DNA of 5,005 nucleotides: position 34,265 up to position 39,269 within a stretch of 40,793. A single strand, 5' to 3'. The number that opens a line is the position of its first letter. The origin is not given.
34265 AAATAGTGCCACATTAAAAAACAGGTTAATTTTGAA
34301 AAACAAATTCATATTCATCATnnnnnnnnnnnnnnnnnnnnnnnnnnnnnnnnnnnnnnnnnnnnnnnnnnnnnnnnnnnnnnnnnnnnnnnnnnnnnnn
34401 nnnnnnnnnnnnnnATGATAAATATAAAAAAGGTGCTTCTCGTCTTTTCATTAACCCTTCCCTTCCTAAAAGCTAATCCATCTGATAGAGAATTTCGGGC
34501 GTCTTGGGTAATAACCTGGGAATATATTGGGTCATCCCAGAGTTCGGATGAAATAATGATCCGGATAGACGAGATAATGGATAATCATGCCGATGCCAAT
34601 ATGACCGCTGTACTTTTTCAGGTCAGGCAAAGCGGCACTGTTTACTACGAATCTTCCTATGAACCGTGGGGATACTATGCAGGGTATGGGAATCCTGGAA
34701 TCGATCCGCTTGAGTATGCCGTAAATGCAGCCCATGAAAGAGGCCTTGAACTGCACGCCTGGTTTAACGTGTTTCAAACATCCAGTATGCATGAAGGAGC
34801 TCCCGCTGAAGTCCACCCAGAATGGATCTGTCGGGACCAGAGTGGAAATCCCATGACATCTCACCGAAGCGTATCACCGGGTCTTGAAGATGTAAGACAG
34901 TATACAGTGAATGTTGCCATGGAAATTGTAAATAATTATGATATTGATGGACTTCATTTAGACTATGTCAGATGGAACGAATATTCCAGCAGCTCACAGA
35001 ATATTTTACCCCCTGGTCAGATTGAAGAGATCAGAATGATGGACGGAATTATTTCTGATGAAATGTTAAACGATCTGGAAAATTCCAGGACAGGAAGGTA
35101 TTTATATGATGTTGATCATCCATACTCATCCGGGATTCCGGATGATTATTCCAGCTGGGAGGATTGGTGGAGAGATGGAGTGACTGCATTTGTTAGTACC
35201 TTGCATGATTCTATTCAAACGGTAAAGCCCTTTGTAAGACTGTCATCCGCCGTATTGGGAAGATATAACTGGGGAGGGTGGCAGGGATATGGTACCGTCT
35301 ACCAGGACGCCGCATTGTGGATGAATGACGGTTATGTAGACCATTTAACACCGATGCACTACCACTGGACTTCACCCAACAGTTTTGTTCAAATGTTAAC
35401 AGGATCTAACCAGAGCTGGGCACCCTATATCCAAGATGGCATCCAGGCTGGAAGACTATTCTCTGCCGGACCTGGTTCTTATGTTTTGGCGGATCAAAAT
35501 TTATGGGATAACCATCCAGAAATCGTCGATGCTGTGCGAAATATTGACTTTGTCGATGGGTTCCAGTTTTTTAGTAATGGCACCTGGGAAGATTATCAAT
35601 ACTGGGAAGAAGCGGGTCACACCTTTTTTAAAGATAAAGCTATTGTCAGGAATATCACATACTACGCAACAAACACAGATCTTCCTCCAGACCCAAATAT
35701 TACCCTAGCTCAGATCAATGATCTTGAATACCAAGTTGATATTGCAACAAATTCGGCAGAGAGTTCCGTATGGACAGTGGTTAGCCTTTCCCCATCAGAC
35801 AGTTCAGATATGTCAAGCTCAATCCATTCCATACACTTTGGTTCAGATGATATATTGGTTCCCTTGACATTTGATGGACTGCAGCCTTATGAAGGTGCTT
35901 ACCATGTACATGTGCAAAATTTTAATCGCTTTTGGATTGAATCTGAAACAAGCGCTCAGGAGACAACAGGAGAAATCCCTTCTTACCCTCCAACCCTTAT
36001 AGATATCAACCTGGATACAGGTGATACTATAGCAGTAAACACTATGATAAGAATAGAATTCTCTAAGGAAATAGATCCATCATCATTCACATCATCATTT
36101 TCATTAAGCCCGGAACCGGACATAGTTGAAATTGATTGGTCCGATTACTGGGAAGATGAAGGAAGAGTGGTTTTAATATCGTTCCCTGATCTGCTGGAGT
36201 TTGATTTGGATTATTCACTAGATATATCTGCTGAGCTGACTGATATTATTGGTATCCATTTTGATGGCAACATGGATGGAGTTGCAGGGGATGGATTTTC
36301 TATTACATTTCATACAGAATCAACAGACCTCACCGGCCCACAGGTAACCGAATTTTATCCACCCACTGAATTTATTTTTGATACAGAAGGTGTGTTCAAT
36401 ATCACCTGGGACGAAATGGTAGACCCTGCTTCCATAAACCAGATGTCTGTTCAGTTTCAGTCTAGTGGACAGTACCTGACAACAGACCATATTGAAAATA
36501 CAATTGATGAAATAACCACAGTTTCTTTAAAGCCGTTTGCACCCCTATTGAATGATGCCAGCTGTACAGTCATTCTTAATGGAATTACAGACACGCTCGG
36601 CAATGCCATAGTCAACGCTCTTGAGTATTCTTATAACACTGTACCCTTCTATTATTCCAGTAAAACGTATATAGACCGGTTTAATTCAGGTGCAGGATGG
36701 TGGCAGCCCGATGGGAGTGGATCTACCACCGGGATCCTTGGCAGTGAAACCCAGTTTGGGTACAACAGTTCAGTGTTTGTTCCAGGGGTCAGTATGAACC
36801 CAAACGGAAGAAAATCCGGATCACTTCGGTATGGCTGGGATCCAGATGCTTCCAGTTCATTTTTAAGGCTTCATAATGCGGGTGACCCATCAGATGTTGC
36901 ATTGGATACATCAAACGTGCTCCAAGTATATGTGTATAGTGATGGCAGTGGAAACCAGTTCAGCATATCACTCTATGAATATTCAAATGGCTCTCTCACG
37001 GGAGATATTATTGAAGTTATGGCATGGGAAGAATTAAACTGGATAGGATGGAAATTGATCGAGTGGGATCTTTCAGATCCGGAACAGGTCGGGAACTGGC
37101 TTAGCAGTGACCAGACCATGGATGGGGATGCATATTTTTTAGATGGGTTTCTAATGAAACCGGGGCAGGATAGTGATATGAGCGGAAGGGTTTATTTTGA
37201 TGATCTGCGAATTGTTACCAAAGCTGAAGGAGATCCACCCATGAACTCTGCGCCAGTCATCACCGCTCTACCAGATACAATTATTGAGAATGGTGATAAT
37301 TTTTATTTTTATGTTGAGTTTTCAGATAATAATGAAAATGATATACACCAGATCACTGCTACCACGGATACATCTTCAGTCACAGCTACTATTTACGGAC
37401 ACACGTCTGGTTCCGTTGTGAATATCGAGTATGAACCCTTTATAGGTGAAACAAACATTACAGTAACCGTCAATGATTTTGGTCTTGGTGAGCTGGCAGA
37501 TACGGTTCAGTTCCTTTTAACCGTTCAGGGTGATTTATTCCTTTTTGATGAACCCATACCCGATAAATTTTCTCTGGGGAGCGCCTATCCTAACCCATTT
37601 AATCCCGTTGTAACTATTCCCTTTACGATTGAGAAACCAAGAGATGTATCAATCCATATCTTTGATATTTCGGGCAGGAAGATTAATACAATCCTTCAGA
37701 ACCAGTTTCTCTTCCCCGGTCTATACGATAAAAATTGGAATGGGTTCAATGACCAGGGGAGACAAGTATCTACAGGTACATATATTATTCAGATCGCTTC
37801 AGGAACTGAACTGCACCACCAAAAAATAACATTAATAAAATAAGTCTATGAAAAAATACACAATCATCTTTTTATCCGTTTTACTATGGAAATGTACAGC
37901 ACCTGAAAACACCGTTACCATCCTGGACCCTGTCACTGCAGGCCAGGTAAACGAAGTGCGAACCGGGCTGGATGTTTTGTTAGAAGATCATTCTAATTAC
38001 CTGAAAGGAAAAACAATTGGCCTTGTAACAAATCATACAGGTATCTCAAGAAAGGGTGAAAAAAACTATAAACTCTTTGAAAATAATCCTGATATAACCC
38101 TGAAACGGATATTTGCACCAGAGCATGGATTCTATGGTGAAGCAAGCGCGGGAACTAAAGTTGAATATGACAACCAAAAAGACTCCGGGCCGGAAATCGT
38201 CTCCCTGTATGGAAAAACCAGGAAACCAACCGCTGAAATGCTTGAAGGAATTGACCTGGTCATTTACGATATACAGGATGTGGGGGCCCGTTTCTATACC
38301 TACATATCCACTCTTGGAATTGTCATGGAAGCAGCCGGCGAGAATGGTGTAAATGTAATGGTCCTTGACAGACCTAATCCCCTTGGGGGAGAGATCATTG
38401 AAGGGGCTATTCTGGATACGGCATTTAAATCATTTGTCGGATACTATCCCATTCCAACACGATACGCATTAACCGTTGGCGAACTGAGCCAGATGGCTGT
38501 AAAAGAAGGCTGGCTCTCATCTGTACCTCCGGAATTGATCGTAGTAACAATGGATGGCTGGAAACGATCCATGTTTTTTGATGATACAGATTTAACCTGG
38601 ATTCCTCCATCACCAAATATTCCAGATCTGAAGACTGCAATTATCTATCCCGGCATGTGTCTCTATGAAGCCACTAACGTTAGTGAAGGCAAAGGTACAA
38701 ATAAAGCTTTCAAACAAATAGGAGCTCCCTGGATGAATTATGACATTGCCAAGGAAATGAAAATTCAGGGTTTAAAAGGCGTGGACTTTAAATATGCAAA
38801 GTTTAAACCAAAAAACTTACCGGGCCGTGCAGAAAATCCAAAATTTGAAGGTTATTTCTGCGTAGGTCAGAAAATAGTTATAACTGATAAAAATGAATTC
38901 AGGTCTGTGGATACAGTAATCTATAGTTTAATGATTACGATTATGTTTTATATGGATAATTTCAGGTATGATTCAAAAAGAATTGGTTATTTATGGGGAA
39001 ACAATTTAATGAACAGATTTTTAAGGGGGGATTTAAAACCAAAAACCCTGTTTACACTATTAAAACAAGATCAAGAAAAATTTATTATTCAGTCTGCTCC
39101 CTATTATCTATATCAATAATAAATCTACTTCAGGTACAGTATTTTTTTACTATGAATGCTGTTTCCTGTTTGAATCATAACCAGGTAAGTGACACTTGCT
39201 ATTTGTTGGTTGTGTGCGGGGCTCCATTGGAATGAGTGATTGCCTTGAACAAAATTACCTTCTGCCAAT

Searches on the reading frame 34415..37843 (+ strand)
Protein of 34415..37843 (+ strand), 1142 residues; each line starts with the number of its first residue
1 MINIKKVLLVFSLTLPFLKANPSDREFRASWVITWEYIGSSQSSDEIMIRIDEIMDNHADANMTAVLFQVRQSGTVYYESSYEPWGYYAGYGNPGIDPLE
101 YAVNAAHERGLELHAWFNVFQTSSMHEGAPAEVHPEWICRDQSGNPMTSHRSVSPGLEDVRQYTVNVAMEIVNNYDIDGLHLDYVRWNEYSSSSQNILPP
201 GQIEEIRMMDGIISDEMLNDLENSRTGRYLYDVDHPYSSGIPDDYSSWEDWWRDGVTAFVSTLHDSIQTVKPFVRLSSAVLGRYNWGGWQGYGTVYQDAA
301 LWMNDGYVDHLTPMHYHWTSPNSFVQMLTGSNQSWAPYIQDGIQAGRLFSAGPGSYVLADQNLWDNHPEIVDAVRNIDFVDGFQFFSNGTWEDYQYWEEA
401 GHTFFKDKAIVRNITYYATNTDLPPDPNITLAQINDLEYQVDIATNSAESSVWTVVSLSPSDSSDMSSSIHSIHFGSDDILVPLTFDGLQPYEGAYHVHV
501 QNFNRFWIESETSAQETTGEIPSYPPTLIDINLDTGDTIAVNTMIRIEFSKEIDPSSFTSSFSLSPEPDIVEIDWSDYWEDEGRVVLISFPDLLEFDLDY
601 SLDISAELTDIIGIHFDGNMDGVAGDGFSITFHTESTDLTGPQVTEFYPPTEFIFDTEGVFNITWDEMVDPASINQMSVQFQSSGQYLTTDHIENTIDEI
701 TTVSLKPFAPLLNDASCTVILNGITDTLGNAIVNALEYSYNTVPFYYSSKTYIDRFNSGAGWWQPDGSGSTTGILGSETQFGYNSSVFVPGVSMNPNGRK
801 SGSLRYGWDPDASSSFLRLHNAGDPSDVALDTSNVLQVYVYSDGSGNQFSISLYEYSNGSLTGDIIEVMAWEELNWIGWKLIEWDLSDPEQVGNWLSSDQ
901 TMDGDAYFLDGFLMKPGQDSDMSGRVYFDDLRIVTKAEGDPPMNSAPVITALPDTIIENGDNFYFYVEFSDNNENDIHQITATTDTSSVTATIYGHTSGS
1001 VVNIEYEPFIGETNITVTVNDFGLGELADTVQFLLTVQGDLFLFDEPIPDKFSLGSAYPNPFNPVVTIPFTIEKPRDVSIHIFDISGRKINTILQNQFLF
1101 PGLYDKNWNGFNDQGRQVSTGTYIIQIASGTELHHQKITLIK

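Call 9: search_protein_families(library=pfam, proteins=[window:34415-37843:+])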
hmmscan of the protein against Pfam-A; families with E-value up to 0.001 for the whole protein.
window:34415-37843:+ (1142 aa): 5 families
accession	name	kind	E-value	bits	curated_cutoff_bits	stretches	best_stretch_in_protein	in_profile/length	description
PF02638.21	GHL10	-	6.1e-34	118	27.9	1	49-336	19-280/311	Glycosyl hydrolase-like 10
PF13205.12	Big_5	-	5.8e-12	46.7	23.6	2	525-613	4-92/105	Bacterial Ig-like domain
PF14871.12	GHL6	-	2.7e-07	31.3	35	1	62-183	15-131/132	Hypothetical glycosyl hydrolase 6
PF18962.6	Por_Secre_tail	-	1e-05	26.2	27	1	1058-1138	2-73/75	Secretion system C-terminal sorting domain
PF13860.13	FlgD_ig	-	9.9e-05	22.7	27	1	1072-1129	18-75/79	FlgD Ig-like domain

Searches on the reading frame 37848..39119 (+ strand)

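Call 9: search_protein_families(library=pfam, proteins=[window:37848-39119:+])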
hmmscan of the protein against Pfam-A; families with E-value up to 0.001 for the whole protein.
window:37848-39119:+ (423 aa): 2 families
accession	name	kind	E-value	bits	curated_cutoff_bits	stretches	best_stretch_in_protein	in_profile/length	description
PF07075.17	NamZ_N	-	4.8e-81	271.4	26.9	1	57-261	1-202/203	Exo-beta-N-acetylmuramidase NamZ, N-terminal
PF20732.2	NamZ_C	-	7.5e-34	118.1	25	1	266-422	2-152/152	Exo-beta-N-acetylmuramidase NamZ, C-terminal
